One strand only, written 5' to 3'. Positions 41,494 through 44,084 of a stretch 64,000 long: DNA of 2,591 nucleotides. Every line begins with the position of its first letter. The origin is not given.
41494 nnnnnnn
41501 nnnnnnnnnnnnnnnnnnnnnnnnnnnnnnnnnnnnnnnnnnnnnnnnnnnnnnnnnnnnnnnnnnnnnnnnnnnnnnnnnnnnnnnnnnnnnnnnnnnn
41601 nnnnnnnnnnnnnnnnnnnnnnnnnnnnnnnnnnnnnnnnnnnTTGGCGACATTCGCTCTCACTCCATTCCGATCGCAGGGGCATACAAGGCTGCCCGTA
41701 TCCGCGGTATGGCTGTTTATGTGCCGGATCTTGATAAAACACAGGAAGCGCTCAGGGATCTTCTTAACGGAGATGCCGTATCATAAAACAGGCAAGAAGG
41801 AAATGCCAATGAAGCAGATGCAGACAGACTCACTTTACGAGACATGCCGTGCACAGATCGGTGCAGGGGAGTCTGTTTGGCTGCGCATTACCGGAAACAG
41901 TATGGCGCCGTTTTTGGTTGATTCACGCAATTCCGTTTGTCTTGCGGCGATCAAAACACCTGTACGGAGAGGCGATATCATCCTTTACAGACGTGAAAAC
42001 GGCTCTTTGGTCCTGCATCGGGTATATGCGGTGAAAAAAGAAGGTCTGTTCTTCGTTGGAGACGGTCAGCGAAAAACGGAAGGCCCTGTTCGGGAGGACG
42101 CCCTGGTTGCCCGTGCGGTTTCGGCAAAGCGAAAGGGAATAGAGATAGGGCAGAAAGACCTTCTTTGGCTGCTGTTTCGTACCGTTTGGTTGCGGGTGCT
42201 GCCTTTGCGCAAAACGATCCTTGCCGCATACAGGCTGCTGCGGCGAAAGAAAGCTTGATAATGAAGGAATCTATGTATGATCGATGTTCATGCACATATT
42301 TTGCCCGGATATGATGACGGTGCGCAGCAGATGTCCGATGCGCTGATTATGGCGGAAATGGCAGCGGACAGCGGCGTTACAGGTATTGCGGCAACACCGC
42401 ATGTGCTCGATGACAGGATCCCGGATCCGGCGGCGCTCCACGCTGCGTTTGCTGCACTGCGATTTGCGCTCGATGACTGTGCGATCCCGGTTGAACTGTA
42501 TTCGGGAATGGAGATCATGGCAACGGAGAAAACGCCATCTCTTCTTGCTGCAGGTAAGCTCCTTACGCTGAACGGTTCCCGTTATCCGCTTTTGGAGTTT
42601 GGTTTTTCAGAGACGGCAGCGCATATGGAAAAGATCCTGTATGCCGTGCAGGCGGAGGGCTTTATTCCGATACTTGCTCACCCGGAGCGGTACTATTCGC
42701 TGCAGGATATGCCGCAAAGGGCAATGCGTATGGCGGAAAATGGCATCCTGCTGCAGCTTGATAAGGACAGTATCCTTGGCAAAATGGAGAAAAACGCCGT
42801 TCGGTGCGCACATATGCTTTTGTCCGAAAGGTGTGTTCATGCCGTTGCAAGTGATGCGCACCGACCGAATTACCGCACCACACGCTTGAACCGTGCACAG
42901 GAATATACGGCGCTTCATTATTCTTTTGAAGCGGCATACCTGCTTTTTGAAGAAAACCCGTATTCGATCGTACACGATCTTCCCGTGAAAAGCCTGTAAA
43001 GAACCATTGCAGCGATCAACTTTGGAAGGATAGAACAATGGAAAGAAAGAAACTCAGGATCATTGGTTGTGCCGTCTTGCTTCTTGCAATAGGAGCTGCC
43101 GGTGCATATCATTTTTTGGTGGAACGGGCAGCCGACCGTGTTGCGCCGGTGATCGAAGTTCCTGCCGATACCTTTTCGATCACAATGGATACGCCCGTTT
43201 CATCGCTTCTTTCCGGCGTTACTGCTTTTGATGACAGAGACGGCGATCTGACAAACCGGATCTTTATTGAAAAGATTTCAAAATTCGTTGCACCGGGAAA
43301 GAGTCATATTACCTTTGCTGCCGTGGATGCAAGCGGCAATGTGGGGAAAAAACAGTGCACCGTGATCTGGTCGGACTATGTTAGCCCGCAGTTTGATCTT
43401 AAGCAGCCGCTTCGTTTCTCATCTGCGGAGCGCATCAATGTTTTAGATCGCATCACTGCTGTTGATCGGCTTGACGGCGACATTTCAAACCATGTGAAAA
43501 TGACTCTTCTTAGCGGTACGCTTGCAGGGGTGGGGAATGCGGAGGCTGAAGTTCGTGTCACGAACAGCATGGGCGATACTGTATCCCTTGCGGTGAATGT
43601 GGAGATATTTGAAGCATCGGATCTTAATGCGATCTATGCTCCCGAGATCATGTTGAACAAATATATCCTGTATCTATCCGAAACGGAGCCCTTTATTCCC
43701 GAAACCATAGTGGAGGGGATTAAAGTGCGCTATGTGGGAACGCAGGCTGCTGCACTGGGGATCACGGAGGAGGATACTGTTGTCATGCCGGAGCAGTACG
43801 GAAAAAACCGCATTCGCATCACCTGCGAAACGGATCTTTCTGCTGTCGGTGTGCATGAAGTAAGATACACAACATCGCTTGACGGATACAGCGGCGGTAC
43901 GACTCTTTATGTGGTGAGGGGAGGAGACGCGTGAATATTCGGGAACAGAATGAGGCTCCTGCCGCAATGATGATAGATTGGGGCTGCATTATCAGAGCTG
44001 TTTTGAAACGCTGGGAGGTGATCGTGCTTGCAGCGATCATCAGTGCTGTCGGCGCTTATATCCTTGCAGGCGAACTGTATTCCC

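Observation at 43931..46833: Tandem fused Wzz/BY-kinase paralogues with complementary defects: a Tyr-tailed pseudokinase followed by a tail-less active kinase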

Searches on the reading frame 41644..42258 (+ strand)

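Call 3: search_protein_families(library=pfam, proteins=[window:41644-42258:+], max_evalue=0.01)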
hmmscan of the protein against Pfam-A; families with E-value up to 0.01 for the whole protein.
window:41644-42258:+ (204 aa): 1 family
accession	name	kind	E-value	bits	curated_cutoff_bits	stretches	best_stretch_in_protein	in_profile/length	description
PF00717.28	Peptidase_S24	-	0.00023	21.3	23.3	1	72-133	30-87/116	Peptidase S24-like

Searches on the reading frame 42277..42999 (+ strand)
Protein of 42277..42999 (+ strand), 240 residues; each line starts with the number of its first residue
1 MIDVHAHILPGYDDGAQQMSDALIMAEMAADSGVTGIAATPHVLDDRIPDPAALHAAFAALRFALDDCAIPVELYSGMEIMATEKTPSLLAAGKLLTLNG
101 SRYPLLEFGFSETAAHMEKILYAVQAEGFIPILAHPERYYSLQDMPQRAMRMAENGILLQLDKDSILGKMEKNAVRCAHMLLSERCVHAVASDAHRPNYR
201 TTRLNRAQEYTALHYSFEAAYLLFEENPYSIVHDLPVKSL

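Call 3: search_protein_families(library=pfam, proteins=[window:42277-42999:+], max_evalue=0.01)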
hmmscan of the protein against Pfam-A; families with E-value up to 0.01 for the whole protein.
window:42277-42999:+ (240 aa): 1 family
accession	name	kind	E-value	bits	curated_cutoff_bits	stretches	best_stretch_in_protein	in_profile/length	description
PF19567.5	CpsB_CapC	-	2.8e-55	187.7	27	1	1-232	1-233/234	Capsular polysaccharide synthesis, CpsB/CapC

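Call 4: search_protein_families(library=ncbifam, proteins=[window:42277-42999:+], max_evalue=0.01)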
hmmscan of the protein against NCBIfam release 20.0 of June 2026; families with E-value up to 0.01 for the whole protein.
window:42277-42999:+ (240 aa): 1 family
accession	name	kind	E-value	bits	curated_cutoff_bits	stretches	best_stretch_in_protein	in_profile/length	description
NF041488.1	caps_synth_Cps4B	equivalog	8.7e-32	110.6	400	1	1-234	1-240/243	capsular polysaccharide biosynthesis protein Cps4B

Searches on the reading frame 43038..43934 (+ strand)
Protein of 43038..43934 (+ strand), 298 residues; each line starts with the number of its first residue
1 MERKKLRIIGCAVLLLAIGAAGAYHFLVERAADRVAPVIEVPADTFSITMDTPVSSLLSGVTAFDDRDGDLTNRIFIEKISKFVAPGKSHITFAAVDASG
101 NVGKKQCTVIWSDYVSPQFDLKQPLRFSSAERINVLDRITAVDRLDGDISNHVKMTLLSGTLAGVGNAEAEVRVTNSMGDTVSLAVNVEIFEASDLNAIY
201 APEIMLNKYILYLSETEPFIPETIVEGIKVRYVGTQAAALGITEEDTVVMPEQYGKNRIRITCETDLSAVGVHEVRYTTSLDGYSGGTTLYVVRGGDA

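Call 3: search_protein_families(library=pfam, proteins=[window:43038-43934:+], max_evalue=0.01)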
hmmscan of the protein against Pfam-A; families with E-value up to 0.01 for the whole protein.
window:43038-43934:+ (298 aa): 1 family
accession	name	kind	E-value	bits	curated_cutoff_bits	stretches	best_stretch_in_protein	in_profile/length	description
PF16403.11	Bact_surface_Ig-like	-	1.1e-06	29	27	0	59-109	20-69/71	Bacterial surface protein, Ig-like domain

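Call 4: search_protein_families(library=ncbifam, proteins=[window:43038-43934:+], max_evalue=0.01)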
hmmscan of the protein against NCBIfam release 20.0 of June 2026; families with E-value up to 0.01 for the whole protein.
window:43038-43934:+ (298 aa): 0 families

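Call 22: find_related_loci(query=A1, collection=genome_contigs, flank=9000)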
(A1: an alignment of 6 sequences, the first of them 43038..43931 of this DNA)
Query A1 (298 aa) in genome_contigs; peptide patterns used: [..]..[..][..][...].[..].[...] (x = any residue, [..] = any of these).
159 stretches matched a pattern; 82 encode a relative of the query (tblastn E <= 1e-3); the best 80 are kept; 80 distinct loci.
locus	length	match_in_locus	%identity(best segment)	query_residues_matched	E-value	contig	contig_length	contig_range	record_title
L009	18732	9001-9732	46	4-246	1e-67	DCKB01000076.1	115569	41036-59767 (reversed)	MAG TPA_asm: Christensenella sp. UBA1685 UBA1685_contig_345, whole genome shotgun sequence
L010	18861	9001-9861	34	4-293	1e-48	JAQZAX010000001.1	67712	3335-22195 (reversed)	MAG: Anaerocolumna sp. isolate L_E1_T20_B_bin.60 scaffold_449, whole genome shotgun sequence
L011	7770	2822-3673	37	1-293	5e-48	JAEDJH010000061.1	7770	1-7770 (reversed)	MAG: Clostridia bacterium isolate MAG183 NODE_9609_length_7770_cov_31.103046, whole genome shotgun sequence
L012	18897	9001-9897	34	1-293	2e-46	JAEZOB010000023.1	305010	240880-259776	MAG: Bacillota bacterium isolate OH_CFB_176 k127_174024, whole genome shotgun sequence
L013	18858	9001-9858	34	4-293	6e-45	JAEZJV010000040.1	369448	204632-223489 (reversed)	MAG: Bacillota bacterium isolate OH_CDB_250 k127_1827000, whole genome shotgun sequence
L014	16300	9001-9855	34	4-293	1e-44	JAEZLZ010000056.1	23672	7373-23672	MAG: Bacillota bacterium isolate OH_CDB_90 k127_946706, whole genome shotgun sequence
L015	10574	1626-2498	32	4-293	2e-44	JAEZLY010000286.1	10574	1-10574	MAG: Bacillota bacterium isolate OH_CDB_8 k127_981208, whole genome shotgun sequence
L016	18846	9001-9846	33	1-293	1e-44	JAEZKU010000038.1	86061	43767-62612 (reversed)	MAG: Bacillota bacterium isolate OH_CDB_43 k127_565468, whole genome shotgun sequence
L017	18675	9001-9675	36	1-227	1e-43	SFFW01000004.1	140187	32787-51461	MAG: Clostridiales bacterium isolate W0P44.015 Contig35, whole genome shotgun sequence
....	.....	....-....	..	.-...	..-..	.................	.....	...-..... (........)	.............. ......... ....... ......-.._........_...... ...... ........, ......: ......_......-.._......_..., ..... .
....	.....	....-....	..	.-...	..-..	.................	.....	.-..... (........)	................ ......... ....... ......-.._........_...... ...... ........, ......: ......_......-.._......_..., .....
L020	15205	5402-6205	33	13-293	3e-40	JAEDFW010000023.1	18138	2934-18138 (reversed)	MAG: Oscillospiraceae bacterium isolate MAG094 NODE_3128_length_18138_cov_8.533319, whole genome shotgun sequence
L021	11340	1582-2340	33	13-278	1e-39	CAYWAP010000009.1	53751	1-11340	MAG TPA_asm: uncultured Oscillospiraceae bacterium isolate SRP141132_co1_328 genome assembly, contig: NODE_334_length_53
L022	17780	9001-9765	33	4-280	8e-40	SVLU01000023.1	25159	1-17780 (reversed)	MAG: Oscillospiraceae bacterium isolate SIG495 NODE_38726_length_25159_cov_2.601510, whole genome shotgun sequence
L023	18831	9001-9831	33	1-293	1e-38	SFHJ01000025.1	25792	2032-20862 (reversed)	MAG: Clostridiales bacterium isolate W1P1.016 Contig675, whole genome shotgun sequence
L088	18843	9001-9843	28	4-293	6e-35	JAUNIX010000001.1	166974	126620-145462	MAG: Lachnospiraceae bacterium isolate S29M_St_21 NODE_2_length_166974_cov_17.126912, whole genome shotgun sequence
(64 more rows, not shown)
